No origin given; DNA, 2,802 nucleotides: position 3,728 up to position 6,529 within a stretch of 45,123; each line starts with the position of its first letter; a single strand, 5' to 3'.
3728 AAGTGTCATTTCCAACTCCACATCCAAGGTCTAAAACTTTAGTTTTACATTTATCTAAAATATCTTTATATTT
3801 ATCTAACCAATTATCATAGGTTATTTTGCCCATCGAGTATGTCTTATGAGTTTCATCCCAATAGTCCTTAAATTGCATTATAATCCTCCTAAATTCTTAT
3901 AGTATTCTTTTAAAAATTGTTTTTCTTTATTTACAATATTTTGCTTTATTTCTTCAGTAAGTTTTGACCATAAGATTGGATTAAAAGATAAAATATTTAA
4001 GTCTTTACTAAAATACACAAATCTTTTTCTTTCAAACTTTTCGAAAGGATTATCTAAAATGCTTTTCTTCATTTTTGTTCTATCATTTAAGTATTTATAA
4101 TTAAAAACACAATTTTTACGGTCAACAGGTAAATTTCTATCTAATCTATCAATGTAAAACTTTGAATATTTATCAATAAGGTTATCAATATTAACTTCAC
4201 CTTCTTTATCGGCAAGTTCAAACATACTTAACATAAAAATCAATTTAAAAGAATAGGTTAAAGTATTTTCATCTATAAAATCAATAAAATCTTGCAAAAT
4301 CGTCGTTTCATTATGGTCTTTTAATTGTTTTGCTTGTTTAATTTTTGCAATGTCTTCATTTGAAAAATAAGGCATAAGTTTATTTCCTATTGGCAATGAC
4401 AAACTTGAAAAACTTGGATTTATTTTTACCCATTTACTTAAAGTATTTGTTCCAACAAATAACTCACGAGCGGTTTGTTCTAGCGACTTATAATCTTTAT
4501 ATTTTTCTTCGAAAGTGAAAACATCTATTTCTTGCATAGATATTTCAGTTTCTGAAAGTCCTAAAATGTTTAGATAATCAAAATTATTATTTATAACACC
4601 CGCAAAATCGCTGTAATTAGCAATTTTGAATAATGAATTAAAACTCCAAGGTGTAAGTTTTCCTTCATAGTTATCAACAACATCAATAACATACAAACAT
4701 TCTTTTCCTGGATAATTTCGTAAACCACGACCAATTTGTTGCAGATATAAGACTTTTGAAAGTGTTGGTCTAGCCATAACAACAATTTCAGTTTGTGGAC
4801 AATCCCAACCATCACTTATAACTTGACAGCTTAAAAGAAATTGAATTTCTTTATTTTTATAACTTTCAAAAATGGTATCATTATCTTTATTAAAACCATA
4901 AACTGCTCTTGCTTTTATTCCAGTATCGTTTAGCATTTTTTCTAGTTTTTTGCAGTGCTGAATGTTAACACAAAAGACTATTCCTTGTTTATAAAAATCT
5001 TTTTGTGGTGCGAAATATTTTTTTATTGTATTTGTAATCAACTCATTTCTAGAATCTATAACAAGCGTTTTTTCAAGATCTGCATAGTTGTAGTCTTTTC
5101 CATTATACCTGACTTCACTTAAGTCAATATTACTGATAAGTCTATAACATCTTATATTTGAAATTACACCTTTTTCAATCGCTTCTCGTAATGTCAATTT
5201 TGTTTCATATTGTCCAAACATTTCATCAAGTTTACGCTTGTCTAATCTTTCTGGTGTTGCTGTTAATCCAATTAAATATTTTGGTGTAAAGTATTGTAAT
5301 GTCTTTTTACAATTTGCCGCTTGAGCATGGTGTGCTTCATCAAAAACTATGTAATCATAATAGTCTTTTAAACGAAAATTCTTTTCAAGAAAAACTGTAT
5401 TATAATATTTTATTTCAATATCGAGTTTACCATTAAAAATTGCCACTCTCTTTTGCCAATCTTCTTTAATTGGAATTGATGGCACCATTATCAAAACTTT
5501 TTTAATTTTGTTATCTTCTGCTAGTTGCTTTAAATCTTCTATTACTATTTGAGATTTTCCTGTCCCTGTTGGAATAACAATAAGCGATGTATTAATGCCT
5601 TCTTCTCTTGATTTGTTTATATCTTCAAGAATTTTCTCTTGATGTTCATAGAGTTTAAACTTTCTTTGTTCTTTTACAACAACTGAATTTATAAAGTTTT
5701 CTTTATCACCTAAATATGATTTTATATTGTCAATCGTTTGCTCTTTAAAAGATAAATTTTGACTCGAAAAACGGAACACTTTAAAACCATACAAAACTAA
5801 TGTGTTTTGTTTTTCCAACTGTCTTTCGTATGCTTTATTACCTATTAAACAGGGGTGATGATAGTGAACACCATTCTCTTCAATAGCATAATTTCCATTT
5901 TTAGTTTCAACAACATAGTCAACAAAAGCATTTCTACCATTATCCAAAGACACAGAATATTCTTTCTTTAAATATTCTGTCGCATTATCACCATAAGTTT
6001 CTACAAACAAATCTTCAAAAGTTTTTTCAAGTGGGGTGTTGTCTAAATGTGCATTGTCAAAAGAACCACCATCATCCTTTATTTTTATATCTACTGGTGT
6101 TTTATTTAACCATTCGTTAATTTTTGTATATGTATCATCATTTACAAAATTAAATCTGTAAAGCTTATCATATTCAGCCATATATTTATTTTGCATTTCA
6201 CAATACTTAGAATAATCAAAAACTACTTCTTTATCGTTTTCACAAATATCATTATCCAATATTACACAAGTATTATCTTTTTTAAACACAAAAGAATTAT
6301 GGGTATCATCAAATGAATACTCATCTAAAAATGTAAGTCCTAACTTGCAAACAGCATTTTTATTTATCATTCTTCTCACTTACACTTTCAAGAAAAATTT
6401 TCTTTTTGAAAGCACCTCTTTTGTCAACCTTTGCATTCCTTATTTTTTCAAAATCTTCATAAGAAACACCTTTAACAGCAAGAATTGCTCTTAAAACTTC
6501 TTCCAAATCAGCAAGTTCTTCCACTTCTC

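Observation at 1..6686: Candidate uncharacterised anti-phage operon: MazG-like NTPase, Vsr-nuclease/SF2 helicase, SAM methyltransferase and DUF4365-nuclease/RecD-like helicase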

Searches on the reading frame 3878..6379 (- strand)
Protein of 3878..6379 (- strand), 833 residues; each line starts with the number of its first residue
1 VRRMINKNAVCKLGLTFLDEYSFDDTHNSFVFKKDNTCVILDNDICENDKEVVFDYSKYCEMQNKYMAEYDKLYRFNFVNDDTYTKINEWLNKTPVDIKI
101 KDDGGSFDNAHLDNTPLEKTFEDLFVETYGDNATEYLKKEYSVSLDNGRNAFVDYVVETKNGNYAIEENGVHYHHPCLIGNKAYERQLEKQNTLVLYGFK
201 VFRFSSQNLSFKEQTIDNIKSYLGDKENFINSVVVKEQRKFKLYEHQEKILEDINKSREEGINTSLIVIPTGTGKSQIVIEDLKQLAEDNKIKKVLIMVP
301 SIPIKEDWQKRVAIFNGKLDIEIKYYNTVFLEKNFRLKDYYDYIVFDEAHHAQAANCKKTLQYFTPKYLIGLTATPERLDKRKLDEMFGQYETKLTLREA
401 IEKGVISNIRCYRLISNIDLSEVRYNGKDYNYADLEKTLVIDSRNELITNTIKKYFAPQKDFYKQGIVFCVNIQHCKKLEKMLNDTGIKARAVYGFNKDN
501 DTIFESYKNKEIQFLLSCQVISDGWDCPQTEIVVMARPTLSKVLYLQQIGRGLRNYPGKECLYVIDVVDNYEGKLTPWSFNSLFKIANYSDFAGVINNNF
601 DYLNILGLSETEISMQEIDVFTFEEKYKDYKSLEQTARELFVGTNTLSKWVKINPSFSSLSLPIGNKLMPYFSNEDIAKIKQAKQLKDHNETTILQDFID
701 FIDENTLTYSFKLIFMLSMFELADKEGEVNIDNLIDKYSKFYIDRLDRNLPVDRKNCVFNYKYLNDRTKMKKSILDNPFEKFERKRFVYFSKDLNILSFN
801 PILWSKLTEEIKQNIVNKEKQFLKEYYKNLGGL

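Call 5: search_protein_families(library=pfam, proteins=[window:3878-6379:-], max_evalue=0.01)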
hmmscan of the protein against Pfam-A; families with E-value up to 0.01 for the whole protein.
window:3878-6379:- (833 aa): 7 families
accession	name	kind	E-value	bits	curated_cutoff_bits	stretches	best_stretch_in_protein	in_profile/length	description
PF04851.21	ResIII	-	4.5e-26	92.2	22.5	2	240-319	1-80/164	Type III restriction enzyme, res subunit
PF00271.37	Helicase_C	-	2e-12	47.8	23.5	1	454-554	8-108/110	Helicase conserved C-terminal domain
PF18766.7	SWI2_SNF2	-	1.2e-08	35.3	26.7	1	343-420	121-199/221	SWI2/SNF2 ATPase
PF00270.35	DEAD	-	3.6e-07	30.5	26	0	245-322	2-75/167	DEAD/DEAH box helicase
PF18741.7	MTES_1575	-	0.0034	17.9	38.2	1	141-213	14-85/96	REase_MTES_1575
PF09848.15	SLFN-g3_helicase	-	0.0054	16.5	24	0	271-354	10-93/354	Schlafen group 3, DNA/RNA helicase domain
PF00176.29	SNF2-rel_dom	-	0.0074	15.8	24.9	0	307-376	92-163/290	SNF2-related domain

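Call 6: search_protein_families(library=padloc, proteins=[window:3878-6379:-], max_evalue=0.01)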
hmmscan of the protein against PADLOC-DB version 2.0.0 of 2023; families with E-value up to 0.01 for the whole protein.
window:3878-6379:- (833 aa): 16 families
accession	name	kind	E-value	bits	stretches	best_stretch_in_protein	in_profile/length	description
PDLC03659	mREase_IV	-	1.1e-31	107.5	1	338-572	333-570/945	Type IV methyl-directed restriction enzyme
PDLC03658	mREase_IV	-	3.9e-31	105.6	1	249-577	229-568/953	Type IV methyl-directed restriction enzyme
PDLC02707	PbeA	-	2.3e-28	97.2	2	343-568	381-630/672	PbeA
PDLC02704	PbeA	-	2.6e-21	73.8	2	344-568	387-644/682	PbeA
PDLC03049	REase_I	-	1.6e-19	67.4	1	338-566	282-537/807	Type I restriction enzyme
PDLC02706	PbeA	-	4e-19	66.7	3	486-568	590-672/722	PbeA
PDLC02703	PbeA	-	1.2e-16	58.5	2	451-569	497-615/626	PbeA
PDLC03928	PsyrT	-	1.1e-09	35.2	1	462-555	240-335/689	-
PDLC01439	typeIV_DinG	-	3.6e-08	30.5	1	237-302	10-69/575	CAS-IV-A; associated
PDLC02705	PbeA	-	1.6e-06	24.6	1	342-413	376-451/691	PbeA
PDLC02861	DpdF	-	1.8e-05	21.2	1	450-569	228-347/611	DpdF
PDLC03653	REase_III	-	5.1e-05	19.6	1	343-555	262-469/883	Type III restriction enzyme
PDLC01323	Cas3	-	0.00044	18.1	1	329-551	111-292/294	CAS-I-D; effector_G3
PDLC02870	DpdF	-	0.0019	14.8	0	459-556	222-321/534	DpdF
PDLC00187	HamB1|HamB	-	0.0041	13.5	1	230-301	130-195/851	DEAD-box helicase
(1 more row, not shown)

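Call 7: search_protein_families(library=ncbifam, proteins=[window:3878-6379:-], max_evalue=0.01)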
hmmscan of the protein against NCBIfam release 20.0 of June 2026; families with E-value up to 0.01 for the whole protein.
window:3878-6379:- (833 aa): 17 families
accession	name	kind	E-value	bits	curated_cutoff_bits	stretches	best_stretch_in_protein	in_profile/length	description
NF046051.1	restrict_EcoAI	equivalog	2e-28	99.2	550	1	225-568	140-529/768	EcoAI/FtnUII family type I restriction enzme subunit R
NF053632.1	heli_RadD_YejH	equivalog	3.9e-25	88.2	720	1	259-570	19-357/573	DNA repair helicase RadD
TIGR04095.1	dnd_restrict_1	equivalog_domain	6e-18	65.1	600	3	339-423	132-219/451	DNA phosphorothioation system restriction enzyme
NF008521.0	PRK11448.1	equivalog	5.5e-12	44.5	729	2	428-572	665-819/1123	type I restriction-modification system endonuclease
NF045503.1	repair_heli_XPB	equivalog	5.6e-12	45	610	2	341-555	301-508/548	DNA repair helicase XPB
NF010337.0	PRK13766.1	equivalog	7.4e-11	40.9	610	1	463-560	366-473/781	Hef nuclease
NF008744.0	PRK11776.1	equivalog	4.2e-07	28.9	524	1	465-554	244-335/460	ATP-dependent RNA helicase DbpA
TIGR00614.1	recQ_fam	subfamily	9.2e-06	24.7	219.8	1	445-564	209-329/470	RecQ family ATP-dependent DNA helicase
NF004066.1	PRK05580.1-3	equivalog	2.2e-05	23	813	1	231-306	241-313/788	primosomal protein N'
NF053711.1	RNA_heli_RhlE1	exception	0.00026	19.9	750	1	460-554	241-337/434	RNA helicase RhlE1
NF004067.0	PRK05580.1-4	equivalog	0.00037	19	763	1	233-313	195-271/737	primosomal protein N'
NF046055.1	restr_BPTD_3080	equivalog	0.0011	16.9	800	1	431-554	498-616/970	BPTD_3080 family restriction endonuclease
NF004070.0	PRK05580.2-2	equivalog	0.0014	16.9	921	0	238-313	192-266/729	primosomal protein N'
NF007882.0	PRK10590.1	equivalog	0.0025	16.8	743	0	461-565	243-349/456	ATP-dependent RNA helicase RhlE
TIGR00595.1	priA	equivalog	0.004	15.8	230.35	0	271-313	6-46/509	replication restart helicase PriA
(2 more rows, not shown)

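Call 8: find_homologous_proteins(query=window:3878-6379:-, max_evalue=1e-10)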
Query window:3878-6379:- (833 aa): 3254 proteins with E <= 1e-10 among 8000 candidates; the best 120 are listed.
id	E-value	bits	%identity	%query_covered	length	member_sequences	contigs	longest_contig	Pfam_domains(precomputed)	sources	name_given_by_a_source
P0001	0.0e+0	1787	95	100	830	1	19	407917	PF00270.36,PF18766.8,PF00271.38,PF04851.22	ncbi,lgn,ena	-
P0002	0.0e+0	1785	94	100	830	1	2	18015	PF00270.36,PF18766.8,PF00271.38,PF04851.22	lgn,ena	-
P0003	0.0e+0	1785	94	100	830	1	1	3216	PF00270.36,PF18766.8,PF00271.38,PF04851.22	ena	-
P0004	0.0e+0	1785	94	100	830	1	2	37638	PF00270.36,PF18766.8,PF00271.38,PF04851.22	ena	-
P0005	0.0e+0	1782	94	100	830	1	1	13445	PF00270.36,PF18766.8,PF00271.38,PF04851.22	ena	-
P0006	0.0e+0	1780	94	100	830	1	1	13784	PF00270.36,PF18766.8,PF00271.38,PF04851.22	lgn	-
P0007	0.0e+0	1777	94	100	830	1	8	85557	PF00270.36,PF18766.8,PF00271.38,PF04851.22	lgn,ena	-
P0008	0.0e+0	1775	94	100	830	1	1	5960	PF00270.36,PF18766.8,PF00271.38,PF04851.22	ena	-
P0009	0.0e+0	1775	94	100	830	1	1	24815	PF00270.36,PF18766.8,PF00271.38,PF04851.22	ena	-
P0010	0.0e+0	1772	94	100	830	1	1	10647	PF00270.36,PF18766.8,PF00271.38,PF04851.22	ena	-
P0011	0.0e+0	1770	94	100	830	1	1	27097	PF00270.36,PF18766.8,PF00271.38,PF04851.22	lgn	-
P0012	0.0e+0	1769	93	100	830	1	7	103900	PF00270.36,PF18766.8,PF00271.38,PF04851.22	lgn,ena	-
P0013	0.0e+0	1767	93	100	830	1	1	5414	PF00270.36,PF18766.8,PF00271.38,PF04851.22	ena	-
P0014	0.0e+0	1765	93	100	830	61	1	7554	PF00270.36,PF18766.8,PF00271.38,PF04851.22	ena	-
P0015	0.0e+0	1757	93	100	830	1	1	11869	PF00270.36,PF18766.8,PF00271.38,PF04851.22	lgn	-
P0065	0.0e+0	1385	71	100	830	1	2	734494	PF00270.36,PF18766.8,PF00271.38,PF04851.22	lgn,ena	-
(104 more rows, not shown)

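Call 10: find_encoding_contigs(protein=P0001, flank=10000, max_places=4)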
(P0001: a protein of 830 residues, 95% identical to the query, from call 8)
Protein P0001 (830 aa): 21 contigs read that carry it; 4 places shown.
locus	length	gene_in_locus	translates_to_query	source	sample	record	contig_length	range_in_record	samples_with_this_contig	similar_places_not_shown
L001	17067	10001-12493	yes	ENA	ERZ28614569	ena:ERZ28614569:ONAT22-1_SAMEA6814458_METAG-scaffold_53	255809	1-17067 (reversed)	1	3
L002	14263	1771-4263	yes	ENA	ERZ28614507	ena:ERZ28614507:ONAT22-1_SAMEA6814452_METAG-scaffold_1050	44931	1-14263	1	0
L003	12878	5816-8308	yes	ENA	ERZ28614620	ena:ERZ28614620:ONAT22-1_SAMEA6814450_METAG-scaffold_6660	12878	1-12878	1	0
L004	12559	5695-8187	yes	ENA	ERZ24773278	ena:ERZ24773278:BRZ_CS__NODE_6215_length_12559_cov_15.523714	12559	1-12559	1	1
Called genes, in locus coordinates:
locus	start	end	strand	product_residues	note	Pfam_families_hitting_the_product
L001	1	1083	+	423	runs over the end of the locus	PF13304:AAA_21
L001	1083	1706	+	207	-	PF13707:RloB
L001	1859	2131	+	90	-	PF20464:MmeI_N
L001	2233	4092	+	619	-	PF02463:SMC_N, PF13175:AAA_15, PF13304:AAA_21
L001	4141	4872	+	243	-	-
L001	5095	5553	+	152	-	-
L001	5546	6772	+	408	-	PF18555:MobL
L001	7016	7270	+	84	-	-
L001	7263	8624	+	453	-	PF14659:Phage_int_SAM_3, PF22022:Phage_int_M (weak), PF00589:Phage_integrase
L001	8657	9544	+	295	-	-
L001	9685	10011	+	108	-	-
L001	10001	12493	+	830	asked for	PF00270:DEAD (faint), PF04851:ResIII, PF18766:SWI2_SNF2 (weak), PF00271:Helicase_C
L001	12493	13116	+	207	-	PF01209:Ubie_methyltran, PF03848:TehB, PF13489:Methyltransf_23, PF01728:FtsJ, PF13847:Methyltransf_31, PF13649:Methyltransf_25, PF08241:Methyltransf_11, PF08242:Methyltransf_12, +3 more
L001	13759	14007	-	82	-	PF01381:HTH_3 (faint), PF13443:HTH_26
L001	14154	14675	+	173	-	PF06908:YpsA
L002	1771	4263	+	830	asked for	PF00270:DEAD (faint), PF04851:ResIII, PF18766:SWI2_SNF2 (weak), PF00271:Helicase_C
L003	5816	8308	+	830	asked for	PF00270:DEAD (faint), PF04851:ResIII, PF18766:SWI2_SNF2 (weak), PF00271:Helicase_C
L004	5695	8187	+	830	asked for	PF00270:DEAD (faint), PF04851:ResIII, PF18766:SWI2_SNF2 (weak), PF00271:Helicase_C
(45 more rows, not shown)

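Call 11: find_encoding_contigs(protein=P0065, flank=10000, max_places=3)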
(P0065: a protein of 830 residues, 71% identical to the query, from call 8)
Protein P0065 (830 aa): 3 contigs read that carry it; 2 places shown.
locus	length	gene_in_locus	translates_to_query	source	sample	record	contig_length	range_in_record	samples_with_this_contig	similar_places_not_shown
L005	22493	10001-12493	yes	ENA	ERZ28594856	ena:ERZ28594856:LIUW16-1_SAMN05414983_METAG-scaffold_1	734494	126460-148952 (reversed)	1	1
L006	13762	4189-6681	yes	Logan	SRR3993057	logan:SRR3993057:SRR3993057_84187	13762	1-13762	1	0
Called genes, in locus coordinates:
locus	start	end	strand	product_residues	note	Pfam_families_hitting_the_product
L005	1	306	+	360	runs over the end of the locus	-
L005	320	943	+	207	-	-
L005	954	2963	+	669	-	-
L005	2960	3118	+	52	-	-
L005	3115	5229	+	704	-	-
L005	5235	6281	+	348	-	PF23343:REP_ORF2-G2P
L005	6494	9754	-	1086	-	PF13604:AAA_30 (faint), PF00580:UvrD-helicase, PF01443:Viral_helicase1 (faint), PF13245:AAA_19, PF00580:UvrD-helicase, PF13361:UvrD_C, PF13538:UvrD_C_2 (faint), PF00570:HRDC, +1 more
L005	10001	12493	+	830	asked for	PF00270:DEAD (faint), PF04851:ResIII, PF18766:SWI2_SNF2 (weak), PF00271:Helicase_C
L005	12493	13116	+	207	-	PF01209:Ubie_methyltran, PF01728:FtsJ (weak), PF05148:Methyltransf_8 (weak), PF13489:Methyltransf_23 (weak), PF13649:Methyltransf_25, PF13847:Methyltransf_31, PF08241:Methyltransf_11, PF08242:Methyltransf_12, +1 more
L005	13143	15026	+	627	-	PF13401:AAA_22 (faint), PF04851:ResIII (faint), PF09848:SLFN-g3_helicase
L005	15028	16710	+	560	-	-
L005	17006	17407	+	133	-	PF06908:YpsA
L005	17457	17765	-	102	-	-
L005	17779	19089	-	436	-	PF14284:PcfJ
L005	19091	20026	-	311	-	PF01624:MutS_I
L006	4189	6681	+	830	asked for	PF00270:DEAD (faint), PF04851:ResIII, PF18766:SWI2_SNF2 (weak), PF00271:Helicase_C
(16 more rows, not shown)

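Call 15: find_related_loci(query=A1, collection=genome_contigs, flank=10000)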
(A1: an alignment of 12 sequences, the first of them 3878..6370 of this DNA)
Query A1 (830 aa) in genome_contigs; peptide patterns used: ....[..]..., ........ (x = any residue, [..] = any of these).
74 stretches matched a pattern; 34 encode a relative of the query (tblastn E <= 1e-3); 33 distinct loci.
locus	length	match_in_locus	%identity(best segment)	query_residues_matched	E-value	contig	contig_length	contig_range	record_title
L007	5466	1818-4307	95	1-830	0e+0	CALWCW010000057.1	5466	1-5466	MAG: uncultured Clostridia bacterium isolate E03__bin84 genome assembly, contig: E03__k127_3334197, whole genome shotgun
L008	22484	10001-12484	82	1-828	0e+0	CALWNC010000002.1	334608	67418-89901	MAG: uncultured Clostridia bacterium isolate BRZ_CS__bin43 genome assembly, contig: BRZ_CS__NODE_30_length_334608_cov_12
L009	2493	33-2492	78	1-820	0e+0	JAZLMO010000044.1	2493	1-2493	MAG: Sphaerochaetaceae bacterium isolate T1900044954_TA20190008.MAGScoT_cleanbin_000146 SGB_3800_k141_1643705, whole gen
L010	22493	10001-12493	77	1-830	0e+0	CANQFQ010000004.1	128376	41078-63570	MAG: uncultured Bacilli bacterium isolate Lapin-005__bin75 genome assembly, contig: Lapin-005__NODE_111_length_128376_co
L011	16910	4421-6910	81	1-830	0e+0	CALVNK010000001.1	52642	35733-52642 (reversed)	MAG: uncultured Clostridia bacterium isolate BRZ_B__bin17 genome assembly, contig: BRZ_B__NODE_890_length_52642_cov_4.95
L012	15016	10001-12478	73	1-826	0e+0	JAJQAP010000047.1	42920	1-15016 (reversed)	MAG: Coprobacillus sp. isolate BH.B1_8 NODE_52_length_42920_cov_202.638143, whole genome shotgun sequence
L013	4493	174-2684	66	1-830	0e+0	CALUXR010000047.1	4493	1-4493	MAG: uncultured Acholeplasmatales bacterium isolate BRZ_KG__bin78 genome assembly, contig: BRZ_KG__NODE_29717_length_449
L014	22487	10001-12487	64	1-830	0e+0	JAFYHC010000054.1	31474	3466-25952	MAG: Solobacterium sp. isolate RGIG7085 Sheep_Rumen.Co__c2012407, whole genome shotgun sequence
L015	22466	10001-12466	65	10-830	0e+0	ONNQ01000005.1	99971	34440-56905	uncultured Lachnospiraceae bacterium isolate RUG477 genome assembly, contig: scaffold_64, whole genome shotgun sequence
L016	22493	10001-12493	64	1-830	0e+0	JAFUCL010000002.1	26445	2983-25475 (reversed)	MAG: Solobacterium sp. isolate RGIG4368 Roe_deer_Jejunum-3__c15, whole genome shotgun sequence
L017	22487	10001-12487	63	2-830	0e+0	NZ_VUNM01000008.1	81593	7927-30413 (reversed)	Sharpea porci strain CA-Schmier-601-WT-3 seq8, whole genome shotgun sequence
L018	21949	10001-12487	62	2-830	0e+0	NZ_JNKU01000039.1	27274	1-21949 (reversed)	Sharpea azabuensis DSM 18934 T529DRAFT_scaffold00037.37_C, whole genome shotgun sequence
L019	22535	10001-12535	61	11-828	0e+0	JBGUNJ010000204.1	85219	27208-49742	MAG: Lachnospiraceae bacterium isolate ruminal_MAG_212 ruminal_MAG_212_contig_0204, whole genome shotgun sequence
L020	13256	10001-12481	63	7-830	0e+0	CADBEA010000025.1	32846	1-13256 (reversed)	MAG: uncultured Erysipelotrichaceae bacterium isolate RUG13885 genome assembly, contig: RUG13885_asm_25, whole genome sh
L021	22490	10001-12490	70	1-830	0e+0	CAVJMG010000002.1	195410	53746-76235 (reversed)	uncultured Bacteroidales bacterium isolate H07654-L1_cleanbin_000028 genome assembly, contig: Spades_H07654-L1_contig_13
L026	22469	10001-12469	59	11-829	0e+0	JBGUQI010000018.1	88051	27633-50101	MAG: Bacilli bacterium isolate ruminal_MAG_143 ruminal_MAG_143_contig_0018, whole genome shotgun sequence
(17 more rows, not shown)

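Call 25: search_solved_structures(query=A1, max_evalue=0.001)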
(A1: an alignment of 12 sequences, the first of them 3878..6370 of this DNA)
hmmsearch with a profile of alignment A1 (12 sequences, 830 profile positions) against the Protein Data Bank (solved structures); distinct sequences matched with E-value up to 0.001: 25.
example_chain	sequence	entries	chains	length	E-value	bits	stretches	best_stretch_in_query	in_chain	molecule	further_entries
7clg_A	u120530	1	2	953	7.2e-36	126.7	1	243-590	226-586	Putative helicase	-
3h1t_A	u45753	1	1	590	2.6e-21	78.6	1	332-563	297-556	Type I site-specific restriction-modification system, R (Restriction) subunit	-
6p4f_A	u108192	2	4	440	5.9e-17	64.2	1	261-380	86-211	DNA-dependent ATPase XPBII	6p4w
5tnu_A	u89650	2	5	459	6.7e-17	64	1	261-380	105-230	DNA-dependent ATPase XPBII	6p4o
6p66_A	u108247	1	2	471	1.8e-16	62.6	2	262-384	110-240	DNA repair protein RAD25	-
2fwr_A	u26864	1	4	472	1.8e-16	62.6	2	262-384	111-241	DNA repair protein RAD25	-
6jde_B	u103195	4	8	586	7.6e-14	53.9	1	244-564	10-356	Putative DNA repair helicase RadD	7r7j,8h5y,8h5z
2fz4_A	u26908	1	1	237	6.3e-10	40.9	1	262-379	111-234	DNA repair protein RAD25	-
1hv8_A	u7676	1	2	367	2.8e-08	35.5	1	456-557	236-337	PUTATIVE ATP-DEPENDENT RNA HELICASE MJ0669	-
1fuk_A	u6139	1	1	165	1.2e-05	26.7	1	461-551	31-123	EUKARYOTIC INITIATION FACTOR 4A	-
1fuu_A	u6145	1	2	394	1.5e-05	26.5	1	461-551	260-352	YEAST INITIATION FACTOR 4A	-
2vso_A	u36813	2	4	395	1.5e-05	26.5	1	461-551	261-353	ATP-DEPENDENT RNA HELICASE EIF4A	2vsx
6yvh_H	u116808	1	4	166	2e-05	26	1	461-551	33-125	Eukaryotic initiation factor 4A-III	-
7znj_A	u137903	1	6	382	4.2e-05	25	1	461-551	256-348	Eukaryotic initiation factor 4A-III, N-terminally processed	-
6qdv_7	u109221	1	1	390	4.3e-05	24.9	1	461-551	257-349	Eukaryotic initiation factor 4A-III, N-terminally processed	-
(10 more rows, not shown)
